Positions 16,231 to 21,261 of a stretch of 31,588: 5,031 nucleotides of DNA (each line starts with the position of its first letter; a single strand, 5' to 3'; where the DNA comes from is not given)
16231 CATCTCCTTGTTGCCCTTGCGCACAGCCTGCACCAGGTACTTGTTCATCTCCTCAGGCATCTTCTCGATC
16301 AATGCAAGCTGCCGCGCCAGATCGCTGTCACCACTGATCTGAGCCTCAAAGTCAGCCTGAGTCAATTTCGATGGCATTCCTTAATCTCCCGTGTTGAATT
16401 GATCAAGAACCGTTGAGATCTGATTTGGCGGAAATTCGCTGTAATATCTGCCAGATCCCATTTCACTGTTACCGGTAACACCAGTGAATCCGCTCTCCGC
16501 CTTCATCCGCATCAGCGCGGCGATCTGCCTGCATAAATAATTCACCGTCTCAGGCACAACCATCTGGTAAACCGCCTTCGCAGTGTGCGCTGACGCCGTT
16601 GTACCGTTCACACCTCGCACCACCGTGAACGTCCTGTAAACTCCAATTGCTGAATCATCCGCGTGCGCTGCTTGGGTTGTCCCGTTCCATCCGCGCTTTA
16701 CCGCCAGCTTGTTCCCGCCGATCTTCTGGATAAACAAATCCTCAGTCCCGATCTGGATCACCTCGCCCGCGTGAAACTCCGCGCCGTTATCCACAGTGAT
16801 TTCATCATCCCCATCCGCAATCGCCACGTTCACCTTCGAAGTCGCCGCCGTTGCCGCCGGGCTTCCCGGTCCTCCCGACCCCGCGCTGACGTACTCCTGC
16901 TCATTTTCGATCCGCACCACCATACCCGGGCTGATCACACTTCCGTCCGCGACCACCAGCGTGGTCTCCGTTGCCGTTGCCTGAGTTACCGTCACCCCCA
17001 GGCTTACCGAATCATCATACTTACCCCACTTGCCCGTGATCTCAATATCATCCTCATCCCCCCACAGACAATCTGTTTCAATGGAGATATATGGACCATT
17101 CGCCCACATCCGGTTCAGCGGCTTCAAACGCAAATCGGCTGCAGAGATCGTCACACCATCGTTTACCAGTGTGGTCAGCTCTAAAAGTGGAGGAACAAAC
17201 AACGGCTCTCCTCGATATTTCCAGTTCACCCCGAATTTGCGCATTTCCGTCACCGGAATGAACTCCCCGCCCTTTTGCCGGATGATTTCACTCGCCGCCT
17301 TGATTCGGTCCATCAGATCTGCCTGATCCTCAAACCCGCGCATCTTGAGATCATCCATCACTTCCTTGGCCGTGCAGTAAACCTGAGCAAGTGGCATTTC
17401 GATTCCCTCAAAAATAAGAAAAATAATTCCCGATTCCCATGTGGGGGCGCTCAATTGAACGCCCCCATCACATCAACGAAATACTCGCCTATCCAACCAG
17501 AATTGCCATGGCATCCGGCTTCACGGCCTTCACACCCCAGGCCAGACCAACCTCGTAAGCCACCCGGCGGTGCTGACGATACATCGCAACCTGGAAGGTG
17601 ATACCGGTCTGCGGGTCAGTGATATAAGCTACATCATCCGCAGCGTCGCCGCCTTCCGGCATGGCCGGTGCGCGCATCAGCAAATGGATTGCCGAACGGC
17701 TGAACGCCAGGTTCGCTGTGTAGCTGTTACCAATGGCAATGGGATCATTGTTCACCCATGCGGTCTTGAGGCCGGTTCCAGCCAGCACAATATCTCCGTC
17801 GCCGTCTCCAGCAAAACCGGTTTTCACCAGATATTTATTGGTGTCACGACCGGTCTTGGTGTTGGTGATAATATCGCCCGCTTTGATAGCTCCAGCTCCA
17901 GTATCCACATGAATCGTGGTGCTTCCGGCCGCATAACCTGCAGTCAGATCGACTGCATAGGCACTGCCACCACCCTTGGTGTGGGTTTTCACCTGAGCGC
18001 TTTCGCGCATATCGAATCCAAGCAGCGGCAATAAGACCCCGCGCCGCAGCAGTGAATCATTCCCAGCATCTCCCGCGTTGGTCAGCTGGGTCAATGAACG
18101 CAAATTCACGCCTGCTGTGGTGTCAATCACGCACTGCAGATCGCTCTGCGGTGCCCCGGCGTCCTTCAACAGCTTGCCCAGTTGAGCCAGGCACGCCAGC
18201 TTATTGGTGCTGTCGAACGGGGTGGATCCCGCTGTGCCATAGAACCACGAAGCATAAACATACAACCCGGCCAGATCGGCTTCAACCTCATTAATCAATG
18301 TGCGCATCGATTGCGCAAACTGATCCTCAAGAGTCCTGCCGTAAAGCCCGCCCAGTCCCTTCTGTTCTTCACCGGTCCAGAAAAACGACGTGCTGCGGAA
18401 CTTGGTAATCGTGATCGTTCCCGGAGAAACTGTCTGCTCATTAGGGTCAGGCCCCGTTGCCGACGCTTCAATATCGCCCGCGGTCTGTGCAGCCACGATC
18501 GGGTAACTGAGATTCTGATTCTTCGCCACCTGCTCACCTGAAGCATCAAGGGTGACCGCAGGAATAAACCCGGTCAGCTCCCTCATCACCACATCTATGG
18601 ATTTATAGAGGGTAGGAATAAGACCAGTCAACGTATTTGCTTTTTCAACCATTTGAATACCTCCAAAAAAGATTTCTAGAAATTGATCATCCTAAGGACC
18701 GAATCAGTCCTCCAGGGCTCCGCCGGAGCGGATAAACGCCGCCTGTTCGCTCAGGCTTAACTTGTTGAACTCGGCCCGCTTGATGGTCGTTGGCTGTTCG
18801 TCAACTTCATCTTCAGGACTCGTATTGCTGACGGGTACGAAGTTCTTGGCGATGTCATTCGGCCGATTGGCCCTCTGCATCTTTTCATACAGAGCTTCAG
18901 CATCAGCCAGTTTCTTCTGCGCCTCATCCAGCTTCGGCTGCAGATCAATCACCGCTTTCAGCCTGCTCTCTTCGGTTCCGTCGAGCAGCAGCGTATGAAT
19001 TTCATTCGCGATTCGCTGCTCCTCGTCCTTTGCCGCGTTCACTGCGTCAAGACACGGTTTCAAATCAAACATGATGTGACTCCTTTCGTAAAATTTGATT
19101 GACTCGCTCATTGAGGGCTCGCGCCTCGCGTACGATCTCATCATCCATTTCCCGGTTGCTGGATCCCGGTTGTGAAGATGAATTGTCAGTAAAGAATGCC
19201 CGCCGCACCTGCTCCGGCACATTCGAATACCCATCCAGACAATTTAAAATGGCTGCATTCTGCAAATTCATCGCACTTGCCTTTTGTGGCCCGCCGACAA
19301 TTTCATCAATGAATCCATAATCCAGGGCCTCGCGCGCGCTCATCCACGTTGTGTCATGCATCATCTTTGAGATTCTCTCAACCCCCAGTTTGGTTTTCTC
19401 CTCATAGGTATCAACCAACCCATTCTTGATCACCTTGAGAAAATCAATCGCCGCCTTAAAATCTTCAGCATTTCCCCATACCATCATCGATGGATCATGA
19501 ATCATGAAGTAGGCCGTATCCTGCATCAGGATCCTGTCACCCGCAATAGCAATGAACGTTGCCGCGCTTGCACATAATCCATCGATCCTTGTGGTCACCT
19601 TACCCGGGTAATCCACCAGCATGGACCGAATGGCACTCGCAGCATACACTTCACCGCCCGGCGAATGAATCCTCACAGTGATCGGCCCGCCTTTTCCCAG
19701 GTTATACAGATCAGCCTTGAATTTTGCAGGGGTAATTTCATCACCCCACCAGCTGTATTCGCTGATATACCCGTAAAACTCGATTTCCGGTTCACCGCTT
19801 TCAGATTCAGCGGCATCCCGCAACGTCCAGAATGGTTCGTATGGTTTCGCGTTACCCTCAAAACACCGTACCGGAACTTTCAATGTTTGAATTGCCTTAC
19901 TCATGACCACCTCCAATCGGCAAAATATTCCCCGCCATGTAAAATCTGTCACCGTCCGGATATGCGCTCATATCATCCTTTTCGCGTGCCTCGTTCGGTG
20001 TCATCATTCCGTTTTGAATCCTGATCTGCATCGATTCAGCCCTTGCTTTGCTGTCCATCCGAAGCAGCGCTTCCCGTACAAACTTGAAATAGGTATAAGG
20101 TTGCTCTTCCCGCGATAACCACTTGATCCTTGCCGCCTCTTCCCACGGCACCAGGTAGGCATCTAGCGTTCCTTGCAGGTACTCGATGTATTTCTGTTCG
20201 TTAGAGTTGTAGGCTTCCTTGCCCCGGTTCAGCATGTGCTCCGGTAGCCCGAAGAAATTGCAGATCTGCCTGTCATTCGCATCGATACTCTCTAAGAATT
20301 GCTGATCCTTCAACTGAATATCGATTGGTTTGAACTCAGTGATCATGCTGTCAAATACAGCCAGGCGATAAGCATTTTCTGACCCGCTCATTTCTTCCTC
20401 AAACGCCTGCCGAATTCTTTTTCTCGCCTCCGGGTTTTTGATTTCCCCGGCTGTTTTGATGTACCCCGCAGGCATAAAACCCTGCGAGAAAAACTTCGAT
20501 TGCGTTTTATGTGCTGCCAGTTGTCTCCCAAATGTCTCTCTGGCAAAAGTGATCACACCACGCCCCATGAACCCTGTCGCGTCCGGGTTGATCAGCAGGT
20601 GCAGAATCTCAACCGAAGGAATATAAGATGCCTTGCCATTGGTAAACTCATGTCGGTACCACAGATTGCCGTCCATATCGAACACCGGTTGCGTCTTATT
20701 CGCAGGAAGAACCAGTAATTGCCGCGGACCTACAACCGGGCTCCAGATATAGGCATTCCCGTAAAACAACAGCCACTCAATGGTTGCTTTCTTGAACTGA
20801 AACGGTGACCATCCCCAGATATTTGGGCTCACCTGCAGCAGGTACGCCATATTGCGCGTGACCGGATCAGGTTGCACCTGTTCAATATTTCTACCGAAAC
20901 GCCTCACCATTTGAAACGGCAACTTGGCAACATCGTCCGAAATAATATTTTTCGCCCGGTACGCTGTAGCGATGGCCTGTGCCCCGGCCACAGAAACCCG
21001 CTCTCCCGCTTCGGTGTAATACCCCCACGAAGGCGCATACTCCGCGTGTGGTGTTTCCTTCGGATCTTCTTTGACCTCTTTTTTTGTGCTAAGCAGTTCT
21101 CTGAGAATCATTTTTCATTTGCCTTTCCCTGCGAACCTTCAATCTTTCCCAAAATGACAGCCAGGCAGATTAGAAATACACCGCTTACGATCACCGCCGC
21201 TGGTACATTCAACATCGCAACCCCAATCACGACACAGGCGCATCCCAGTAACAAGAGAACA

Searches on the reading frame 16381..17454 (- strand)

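Call 95: search_protein_families(library=phrogs, proteins=[window:16381-17454:-], max_evalue=0.0001)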
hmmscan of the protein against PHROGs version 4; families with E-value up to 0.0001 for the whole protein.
window:16381-17454:- (357 aa): 2 families
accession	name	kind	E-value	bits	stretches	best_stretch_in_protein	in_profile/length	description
phrog_442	-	connector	1.8e-06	28.4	1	20-144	81-202/270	head-tail adaptor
phrog_7578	-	unknown function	3.7e-06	27.2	0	224-273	45-100/300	-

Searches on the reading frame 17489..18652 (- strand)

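Call 95: search_protein_families(library=phrogs, proteins=[window:17489-18652:-], max_evalue=0.0001)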
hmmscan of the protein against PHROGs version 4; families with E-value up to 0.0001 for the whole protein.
window:17489-18652:- (387 aa): 2 families
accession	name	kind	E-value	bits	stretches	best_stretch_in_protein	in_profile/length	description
phrog_283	-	head and packaging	1.7e-80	272.2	1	5-387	2-383/385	major head protein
phrog_267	-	head and packaging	1.2e-05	25.6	1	141-241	179-266/410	major head protein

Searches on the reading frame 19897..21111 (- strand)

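Call 95: search_protein_families(library=phrogs, proteins=[window:19897-21111:-], max_evalue=0.0001)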
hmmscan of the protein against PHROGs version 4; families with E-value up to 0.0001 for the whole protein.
window:19897-21111:- (404 aa): 6 families
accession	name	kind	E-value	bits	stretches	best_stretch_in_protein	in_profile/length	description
phrog_12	-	head and packaging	1e-81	276.9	1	12-400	60-434/646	portal protein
phrog_5929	-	head and packaging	5.5e-47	161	1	200-399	4-202/228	portal protein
phrog_2662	-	head and packaging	1e-38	134.4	1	20-394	32-418/717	portal protein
phrog_11323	-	unknown function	4.5e-16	60.1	1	298-397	7-107/130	-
phrog_2271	-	head and packaging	3.9e-14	52.3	1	130-392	133-394/859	portal protein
phrog_21454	-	unknown function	1.3e-09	38.7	1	220-392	4-171/320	-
